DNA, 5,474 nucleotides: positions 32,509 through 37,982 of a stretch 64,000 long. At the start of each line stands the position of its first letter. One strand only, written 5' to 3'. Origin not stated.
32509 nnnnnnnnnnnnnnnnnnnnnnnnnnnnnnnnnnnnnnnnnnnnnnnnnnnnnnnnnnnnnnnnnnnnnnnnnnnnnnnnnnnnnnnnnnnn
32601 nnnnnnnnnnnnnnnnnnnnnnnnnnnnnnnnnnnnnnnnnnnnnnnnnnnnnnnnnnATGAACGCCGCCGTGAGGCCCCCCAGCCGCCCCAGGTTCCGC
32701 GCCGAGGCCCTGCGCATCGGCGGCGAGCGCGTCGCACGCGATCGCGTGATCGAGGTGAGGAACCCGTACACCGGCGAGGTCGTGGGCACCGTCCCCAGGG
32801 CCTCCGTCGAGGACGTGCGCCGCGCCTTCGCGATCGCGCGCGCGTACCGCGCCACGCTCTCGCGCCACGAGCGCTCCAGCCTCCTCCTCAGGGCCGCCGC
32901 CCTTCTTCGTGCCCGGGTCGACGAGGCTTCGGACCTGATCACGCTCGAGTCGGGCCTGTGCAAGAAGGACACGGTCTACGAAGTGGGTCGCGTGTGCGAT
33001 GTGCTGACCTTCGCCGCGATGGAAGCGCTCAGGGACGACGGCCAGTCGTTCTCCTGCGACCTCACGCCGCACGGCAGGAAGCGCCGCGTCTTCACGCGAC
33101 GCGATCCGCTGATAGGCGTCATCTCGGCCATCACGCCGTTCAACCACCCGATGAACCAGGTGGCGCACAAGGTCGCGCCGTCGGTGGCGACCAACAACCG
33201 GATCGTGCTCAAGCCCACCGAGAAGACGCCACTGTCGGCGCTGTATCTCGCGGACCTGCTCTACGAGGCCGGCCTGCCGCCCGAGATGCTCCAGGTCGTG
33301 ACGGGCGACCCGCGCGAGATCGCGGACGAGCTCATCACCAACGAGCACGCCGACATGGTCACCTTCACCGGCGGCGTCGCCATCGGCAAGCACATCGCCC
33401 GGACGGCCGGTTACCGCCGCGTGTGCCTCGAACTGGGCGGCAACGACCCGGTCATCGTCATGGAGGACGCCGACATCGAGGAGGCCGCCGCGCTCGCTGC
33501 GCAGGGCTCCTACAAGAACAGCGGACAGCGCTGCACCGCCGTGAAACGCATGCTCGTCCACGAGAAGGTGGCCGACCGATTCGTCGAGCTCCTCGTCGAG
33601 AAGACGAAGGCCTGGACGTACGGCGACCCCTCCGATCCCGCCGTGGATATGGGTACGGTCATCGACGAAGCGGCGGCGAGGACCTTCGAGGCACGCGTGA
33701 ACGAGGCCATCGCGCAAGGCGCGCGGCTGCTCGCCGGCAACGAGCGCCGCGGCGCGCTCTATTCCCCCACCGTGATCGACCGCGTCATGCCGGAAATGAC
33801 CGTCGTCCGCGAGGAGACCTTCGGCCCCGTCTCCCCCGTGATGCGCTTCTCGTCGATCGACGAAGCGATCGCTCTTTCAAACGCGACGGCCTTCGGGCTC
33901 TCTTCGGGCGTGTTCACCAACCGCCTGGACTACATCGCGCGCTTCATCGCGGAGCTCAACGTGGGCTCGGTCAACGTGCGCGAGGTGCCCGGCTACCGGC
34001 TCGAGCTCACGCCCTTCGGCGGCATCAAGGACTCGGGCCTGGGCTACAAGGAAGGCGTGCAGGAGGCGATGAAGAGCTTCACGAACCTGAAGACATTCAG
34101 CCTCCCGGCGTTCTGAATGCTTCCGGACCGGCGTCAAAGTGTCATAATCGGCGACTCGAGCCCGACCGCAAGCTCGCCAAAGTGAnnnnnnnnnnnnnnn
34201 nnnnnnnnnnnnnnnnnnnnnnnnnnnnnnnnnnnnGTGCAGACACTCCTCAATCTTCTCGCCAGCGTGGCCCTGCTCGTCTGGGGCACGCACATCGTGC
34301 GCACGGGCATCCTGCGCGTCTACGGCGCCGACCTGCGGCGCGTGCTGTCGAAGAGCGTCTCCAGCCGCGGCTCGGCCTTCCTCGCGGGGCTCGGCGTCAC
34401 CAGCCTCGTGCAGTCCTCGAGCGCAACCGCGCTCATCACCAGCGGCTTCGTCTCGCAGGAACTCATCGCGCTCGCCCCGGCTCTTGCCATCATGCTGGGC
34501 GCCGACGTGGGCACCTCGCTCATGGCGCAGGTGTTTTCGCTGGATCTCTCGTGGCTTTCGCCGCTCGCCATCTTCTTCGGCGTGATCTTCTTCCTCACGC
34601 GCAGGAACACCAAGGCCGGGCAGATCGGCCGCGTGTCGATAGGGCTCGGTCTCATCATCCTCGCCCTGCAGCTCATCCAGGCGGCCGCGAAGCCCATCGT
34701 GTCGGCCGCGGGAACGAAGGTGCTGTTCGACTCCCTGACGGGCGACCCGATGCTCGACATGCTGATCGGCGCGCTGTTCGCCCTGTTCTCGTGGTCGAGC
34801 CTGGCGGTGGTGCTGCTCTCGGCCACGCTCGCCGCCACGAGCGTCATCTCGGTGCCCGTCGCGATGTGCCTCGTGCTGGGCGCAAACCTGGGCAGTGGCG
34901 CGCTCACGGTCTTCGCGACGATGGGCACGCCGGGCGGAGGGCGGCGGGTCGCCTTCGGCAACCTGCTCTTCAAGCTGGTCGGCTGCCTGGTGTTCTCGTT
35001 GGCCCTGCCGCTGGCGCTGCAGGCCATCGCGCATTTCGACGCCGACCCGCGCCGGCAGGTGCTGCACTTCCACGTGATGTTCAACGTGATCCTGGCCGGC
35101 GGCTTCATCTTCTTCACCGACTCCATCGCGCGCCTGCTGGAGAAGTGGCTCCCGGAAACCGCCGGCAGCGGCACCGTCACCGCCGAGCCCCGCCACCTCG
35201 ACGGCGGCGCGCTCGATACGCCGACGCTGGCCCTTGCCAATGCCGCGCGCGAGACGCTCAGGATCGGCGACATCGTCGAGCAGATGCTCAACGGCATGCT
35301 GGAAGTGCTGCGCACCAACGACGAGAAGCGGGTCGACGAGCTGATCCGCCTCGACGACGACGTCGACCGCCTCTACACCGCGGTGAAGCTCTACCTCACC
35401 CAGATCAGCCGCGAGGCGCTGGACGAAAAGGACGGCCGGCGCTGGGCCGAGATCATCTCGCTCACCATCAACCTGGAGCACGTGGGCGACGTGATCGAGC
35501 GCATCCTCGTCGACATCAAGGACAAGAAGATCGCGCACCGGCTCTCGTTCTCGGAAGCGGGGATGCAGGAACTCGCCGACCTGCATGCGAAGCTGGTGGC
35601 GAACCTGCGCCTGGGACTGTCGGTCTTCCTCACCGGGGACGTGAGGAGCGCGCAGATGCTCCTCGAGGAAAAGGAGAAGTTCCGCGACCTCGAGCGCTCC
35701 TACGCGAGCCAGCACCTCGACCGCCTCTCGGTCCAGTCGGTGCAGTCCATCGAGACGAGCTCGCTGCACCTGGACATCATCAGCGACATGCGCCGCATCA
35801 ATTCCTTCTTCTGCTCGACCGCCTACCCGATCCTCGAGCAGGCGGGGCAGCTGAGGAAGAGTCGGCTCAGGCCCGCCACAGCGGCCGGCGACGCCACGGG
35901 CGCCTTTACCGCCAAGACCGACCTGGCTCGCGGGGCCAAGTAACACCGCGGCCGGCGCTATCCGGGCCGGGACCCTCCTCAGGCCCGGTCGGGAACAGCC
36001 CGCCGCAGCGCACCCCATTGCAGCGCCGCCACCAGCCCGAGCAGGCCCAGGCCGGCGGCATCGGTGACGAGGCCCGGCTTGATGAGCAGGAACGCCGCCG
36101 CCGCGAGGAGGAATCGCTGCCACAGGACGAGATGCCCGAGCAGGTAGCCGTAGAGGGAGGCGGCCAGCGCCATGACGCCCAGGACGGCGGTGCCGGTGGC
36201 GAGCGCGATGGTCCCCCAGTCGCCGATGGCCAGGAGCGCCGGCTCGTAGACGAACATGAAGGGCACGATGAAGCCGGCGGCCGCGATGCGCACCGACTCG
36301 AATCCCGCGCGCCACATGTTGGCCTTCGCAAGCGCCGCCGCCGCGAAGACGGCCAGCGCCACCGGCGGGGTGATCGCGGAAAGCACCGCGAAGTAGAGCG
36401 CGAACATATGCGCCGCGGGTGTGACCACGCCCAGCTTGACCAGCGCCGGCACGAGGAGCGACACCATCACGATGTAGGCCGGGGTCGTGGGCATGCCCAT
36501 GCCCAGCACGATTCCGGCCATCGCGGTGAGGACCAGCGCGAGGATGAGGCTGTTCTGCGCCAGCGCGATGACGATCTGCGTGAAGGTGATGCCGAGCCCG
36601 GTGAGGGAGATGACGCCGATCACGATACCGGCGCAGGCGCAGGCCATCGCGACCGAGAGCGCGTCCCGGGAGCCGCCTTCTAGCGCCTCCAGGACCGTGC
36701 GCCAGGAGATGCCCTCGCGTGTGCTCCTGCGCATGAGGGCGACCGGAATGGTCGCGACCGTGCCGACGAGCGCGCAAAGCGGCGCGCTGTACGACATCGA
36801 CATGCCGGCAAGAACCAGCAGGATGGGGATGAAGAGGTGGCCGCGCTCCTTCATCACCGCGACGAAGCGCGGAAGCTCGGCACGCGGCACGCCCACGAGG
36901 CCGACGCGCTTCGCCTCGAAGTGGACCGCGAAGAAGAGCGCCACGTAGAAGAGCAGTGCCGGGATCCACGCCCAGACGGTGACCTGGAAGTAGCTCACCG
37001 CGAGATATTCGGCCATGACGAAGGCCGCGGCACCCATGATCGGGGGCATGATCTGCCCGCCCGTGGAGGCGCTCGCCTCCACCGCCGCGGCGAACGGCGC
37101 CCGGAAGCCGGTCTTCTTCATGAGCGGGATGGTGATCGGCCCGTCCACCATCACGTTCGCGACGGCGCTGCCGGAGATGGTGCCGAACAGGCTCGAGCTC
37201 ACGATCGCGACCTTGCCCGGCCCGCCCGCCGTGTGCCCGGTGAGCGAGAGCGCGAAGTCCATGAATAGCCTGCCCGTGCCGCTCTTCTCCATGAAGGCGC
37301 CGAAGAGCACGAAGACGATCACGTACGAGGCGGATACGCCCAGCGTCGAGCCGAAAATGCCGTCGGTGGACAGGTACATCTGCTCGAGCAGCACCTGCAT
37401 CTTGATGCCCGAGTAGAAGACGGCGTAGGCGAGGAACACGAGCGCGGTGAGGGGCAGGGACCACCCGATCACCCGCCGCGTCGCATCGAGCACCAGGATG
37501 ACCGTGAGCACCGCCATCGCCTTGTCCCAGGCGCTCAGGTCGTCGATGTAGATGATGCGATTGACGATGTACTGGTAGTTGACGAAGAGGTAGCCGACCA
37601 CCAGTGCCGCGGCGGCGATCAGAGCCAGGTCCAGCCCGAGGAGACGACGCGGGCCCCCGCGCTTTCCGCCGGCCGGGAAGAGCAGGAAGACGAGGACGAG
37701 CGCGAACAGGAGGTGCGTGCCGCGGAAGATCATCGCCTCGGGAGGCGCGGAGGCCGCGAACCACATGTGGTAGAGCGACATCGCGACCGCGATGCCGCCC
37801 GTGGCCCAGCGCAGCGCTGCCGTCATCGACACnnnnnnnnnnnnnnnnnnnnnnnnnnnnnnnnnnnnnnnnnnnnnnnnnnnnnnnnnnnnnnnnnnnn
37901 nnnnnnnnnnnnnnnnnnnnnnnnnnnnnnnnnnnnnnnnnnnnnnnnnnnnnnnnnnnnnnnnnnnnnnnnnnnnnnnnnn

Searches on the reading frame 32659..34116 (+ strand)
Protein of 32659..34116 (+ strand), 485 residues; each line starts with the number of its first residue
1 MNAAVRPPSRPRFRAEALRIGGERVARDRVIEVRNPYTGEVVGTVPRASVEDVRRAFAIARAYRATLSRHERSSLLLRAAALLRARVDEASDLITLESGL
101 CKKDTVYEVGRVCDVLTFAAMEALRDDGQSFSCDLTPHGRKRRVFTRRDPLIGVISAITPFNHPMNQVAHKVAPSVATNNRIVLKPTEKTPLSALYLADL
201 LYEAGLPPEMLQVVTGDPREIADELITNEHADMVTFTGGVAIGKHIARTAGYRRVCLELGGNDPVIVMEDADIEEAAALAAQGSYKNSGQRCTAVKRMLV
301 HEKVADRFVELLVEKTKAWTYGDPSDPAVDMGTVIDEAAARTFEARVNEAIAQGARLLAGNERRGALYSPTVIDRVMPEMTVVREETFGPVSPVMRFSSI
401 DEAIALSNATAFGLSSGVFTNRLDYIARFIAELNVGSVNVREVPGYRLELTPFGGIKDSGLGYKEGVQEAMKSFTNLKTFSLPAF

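Call 5: search_protein_families(library=ncbifam, proteins=[window:32659-34116:+], max_evalue=0.00001)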
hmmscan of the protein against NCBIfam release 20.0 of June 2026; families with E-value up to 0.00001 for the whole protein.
window:32659-34116:+ (485 aa): 45 families (the best 25 are shown)
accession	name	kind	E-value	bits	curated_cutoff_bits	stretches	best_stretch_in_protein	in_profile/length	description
TIGR03250.1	PhnAcAld_DH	equivalog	2.7e-265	880.3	635.65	1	13-483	1-471/472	phosphonoacetaldehyde dehydrogenase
NF040648.1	lactal_redase_Meth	equivalog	1e-135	453.4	650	1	20-480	3-460/463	lactaldehyde dehydrogenase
NF047626.1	SulfactDhSafD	equivalog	1e-113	380.8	700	1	32-480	4-452/454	sulfoacetaldehyde dehydrogenase SafD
NF006916.0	PRK09407.1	equivalog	8.9e-103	344.6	521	1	26-480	31-490/526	succinic semialdehyde dehydrogenase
TIGR01780.1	SSADH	subfamily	5.1e-100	335.5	646.35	1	33-478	1-448/448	succinate-semialdehyde dehydrogenase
TIGR01804.1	BADH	equivalog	4.5e-98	328.7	668.6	1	27-478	11-467/467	betaine-aldehyde dehydrogenase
NF009725.0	PRK13252.1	equivalog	2.6e-93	313.1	593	1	20-480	11-477/488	betaine-aldehyde dehydrogenase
NF040869.1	G3PDH_Arch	equivalog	1.1e-91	308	780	1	20-479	24-488/502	NADP-dependent glyceraldehyde-3-phosphate dehydrogenase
NF010000.0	PRK13473.1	subfamily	2e-90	303.7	615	1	20-477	7-467/475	aminobutyraldehyde dehydrogenase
NF042993.1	AlphKGSA_gudD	equivalog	4.7e-90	302.6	770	1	28-480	18-478/481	alpha-ketoglutaric semialdehyde dehydrogenase GucD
NF007497.0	PRK10090.1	equivalog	3.6e-89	299.7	500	1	26-463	19-459/480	aldehyde dehydrogenase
NF052305.1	DioxValDhHalo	equivalog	1.2e-87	294.8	750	1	28-479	19-478/483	2,5-dioxovalerate dehydrogenase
NF006915.0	PRK09406.1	equivalog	2.8e-86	290.2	730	1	32-480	4-454/457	NADP-dependent succinic semialdehyde dehydrogenase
NF045735.1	PaDhStyDPseudo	equivalog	5.4e-86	289.2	850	1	21-480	8-479/483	phenylacetaldehyde dehydrogenase StyD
NF002852.0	PRK03137.1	subfamily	4.7e-85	286.3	648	1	18-481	39-511/514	L-glutamate gamma-semialdehyde dehydrogenase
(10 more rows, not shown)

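Call 6: search_protein_families(library=pfam, proteins=[window:32659-34116:+], max_evalue=0.00001)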
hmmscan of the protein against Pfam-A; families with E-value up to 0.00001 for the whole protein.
window:32659-34116:+ (485 aa): 1 family
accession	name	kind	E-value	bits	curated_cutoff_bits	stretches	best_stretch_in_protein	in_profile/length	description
PF00171.27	Aldedh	-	2.3e-145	485.1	23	1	29-479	7-460/461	Aldehyde dehydrogenase family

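Call 48: search_solved_structures(query=window:32659-34116:+, max_evalue=1e-80, show_alignments=1)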
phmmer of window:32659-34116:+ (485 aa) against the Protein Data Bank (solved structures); distinct sequences matched with E-value up to 1e-80: 13.
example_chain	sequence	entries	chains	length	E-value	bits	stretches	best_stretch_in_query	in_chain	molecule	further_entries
4i3t_A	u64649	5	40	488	3.1e-175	586.7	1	14-483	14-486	Aldehyde dehydrogenase (NAD+)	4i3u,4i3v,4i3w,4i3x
3prl_A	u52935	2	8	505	7.5e-92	311.8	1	12-476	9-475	NADP-dependent glyceraldehyde-3-phosphate dehydrogenase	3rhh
8hap_A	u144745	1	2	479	5.7e-88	299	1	28-480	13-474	Aldehyde dehydrogenase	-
9dla_A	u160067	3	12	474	6.4e-86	292.3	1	21-480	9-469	NADP-dependent glyceraldehyde-3-phosphate dehydrogenase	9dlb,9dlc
5j6b_A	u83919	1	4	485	2.3e-85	290.4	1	21-479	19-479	Aldehyde dehydrogenase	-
1euh_A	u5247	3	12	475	6.9e-85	288.9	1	20-479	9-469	NADP DEPENDENT NON PHOSPHORYLATING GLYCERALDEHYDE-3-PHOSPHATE DEHYDROGENASE | PROTEIN (NADP DEPENDENT NONPHOSPHORYLATING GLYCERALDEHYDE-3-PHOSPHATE DEHYDROGENAS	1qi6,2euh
3pqa_A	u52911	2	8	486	1.5e-84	287.8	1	21-481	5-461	Lactaldehyde dehydrogenase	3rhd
2id2_A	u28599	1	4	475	2.4e-84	287.1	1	20-479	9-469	NADP-dependent glyceraldehyde-3-phosphate dehydrogenase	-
2esd_A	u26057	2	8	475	4.9e-84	286.1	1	20-479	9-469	NADP-dependent glyceraldehyde-3-phosphate dehydrogenase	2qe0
5kf0_A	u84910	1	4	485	5.5e-84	285.9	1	22-476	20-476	Aldehyde dehydrogenase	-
1qi1_A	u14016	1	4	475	1.9e-83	284.1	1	20-479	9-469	PROTEIN (NADP-DEPENDENT NONPHOSPHORYLATING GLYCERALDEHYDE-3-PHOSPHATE DEHYDROGENASE)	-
4v6h_A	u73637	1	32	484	1.8e-81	277.6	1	13-471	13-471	Succinate-semialdehyde dehydrogenase (NADP+)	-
5jry_A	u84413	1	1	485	8.4e-81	275.4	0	28-476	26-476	NAD-dependent aldehyde dehydrogenase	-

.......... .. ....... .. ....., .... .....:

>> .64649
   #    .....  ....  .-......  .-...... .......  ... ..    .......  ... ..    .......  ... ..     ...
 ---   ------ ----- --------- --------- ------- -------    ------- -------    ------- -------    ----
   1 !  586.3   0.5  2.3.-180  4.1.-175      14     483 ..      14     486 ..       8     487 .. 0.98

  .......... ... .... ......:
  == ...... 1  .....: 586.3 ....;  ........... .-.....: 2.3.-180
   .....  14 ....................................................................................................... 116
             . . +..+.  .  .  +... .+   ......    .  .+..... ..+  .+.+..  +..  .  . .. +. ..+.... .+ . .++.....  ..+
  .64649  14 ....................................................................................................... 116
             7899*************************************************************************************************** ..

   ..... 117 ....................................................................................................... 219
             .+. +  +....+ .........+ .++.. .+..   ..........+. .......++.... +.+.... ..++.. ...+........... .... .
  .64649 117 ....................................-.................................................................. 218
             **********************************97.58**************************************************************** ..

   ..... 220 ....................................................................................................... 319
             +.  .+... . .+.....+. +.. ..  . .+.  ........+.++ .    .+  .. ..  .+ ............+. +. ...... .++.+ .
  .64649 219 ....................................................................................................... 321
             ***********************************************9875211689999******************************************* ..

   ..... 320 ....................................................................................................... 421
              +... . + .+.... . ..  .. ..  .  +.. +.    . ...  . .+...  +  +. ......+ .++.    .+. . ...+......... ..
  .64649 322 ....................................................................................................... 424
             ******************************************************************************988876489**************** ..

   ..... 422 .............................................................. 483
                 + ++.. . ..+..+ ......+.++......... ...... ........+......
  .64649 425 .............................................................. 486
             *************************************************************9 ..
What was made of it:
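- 31934..35943 (+): Neighbouring unit, functionally linked but outside the finding: GntR regulator (31934-32662), true PhnY phosphonoacetaldehyde dehydrogenase (32659-34116) and a Na/Pi-cotransporter-PhoU fusion (34237-35943). PhnY matches S. meliloti PhnY (4i3t) at E = 3e-175 (call 48).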

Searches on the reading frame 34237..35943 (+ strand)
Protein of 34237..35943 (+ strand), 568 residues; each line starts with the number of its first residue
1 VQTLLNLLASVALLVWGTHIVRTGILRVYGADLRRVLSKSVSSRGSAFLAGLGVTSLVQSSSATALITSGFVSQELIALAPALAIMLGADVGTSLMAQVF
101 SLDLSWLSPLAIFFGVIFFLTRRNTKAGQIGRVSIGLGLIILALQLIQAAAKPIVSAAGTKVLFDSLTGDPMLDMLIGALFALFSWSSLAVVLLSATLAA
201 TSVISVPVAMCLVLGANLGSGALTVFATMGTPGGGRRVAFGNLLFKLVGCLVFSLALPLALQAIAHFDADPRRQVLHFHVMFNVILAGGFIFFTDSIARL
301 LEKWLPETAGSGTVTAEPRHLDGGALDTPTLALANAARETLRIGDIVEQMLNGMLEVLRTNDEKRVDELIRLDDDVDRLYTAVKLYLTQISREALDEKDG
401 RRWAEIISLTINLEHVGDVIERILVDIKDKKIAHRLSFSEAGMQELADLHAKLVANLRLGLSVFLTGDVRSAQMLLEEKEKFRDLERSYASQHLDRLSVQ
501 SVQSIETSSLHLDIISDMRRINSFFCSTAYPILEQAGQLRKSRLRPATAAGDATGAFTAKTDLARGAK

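Call 5: search_protein_families(library=ncbifam, proteins=[window:34237-35943:+], max_evalue=0.00001)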
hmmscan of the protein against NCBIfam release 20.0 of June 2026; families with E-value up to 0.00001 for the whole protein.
window:34237-35943:+ (568 aa): 4 families
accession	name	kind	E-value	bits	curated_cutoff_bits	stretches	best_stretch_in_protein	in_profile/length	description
TIGR01013.1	2a58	subfamily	1.8e-89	300.7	306.15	1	69-522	3-456/456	sodium-dependent inorganic phosphate transporter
TIGR00704.1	NaPi_cotrn_rel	hypoth_equivalog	3.5e-84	283.1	210.1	1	1-304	1-304/308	Na/Pi-cotransporter II-related protein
NF037997.1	Na_Pi_symport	subfamily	2.6e-39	135.5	50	1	10-300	4-293/294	Na/Pi symporter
TIGR02135.1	phoU_full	equivalog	1.1e-10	41.5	130.25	1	337-501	11-173/212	phosphate signaling complex protein PhoU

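Call 6: search_protein_families(library=pfam, proteins=[window:34237-35943:+], max_evalue=0.00001)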
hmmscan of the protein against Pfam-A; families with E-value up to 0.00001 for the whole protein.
window:34237-35943:+ (568 aa): 2 families
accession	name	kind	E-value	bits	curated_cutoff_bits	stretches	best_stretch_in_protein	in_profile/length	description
PF02690.20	Na_Pi_cotrans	-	4.3e-42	143.8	29.1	1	13-148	1-136/137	Na+/Pi-cotransporter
PF01895.24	PhoU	-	9.4e-20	71.2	23.5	1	341-424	2-86/89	PhoU domain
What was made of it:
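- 31934..35943 (+): TIGR00704 and PF01895 (calls 5, 6).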

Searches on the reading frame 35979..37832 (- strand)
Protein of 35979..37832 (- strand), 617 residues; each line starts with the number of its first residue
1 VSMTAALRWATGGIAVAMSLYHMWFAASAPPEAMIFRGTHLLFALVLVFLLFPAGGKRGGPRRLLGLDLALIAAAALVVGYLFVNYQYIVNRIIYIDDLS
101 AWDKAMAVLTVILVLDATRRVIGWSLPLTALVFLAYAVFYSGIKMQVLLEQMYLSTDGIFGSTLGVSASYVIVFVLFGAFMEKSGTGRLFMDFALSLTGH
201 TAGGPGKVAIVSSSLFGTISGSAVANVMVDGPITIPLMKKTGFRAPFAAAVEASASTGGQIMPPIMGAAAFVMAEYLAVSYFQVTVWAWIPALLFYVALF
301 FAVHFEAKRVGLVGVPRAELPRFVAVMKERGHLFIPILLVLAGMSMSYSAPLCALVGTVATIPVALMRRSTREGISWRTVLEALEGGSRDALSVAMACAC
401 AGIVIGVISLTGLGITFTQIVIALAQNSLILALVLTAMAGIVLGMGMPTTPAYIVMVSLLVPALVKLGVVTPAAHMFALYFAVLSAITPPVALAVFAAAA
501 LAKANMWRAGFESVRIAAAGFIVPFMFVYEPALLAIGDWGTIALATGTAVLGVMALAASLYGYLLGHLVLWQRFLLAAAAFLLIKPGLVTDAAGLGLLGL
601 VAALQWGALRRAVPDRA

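Call 7: search_protein_families(library=ncbifam, proteins=[window:35979-37832:-], max_evalue=1e-10)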
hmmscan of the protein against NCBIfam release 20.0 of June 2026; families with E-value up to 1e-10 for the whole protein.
window:35979-37832:- (617 aa): 3 families
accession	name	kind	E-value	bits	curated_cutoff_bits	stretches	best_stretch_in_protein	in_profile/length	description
TIGR02123.1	TRAP_fused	subfamily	6.6e-190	632.9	320.65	1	14-607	8-610/615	TRAP transporter fused permease subunit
TIGR00786.1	dctM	subfamily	5.9e-27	94.5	268.45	1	134-533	4-400/405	TRAP transporter large permease subunit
NF011634.1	PRK15060.1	equivalog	5.9e-14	51.9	800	1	122-530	20-413/425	2,3-diketo-L-gulonate TRAP transporter large permease YiaN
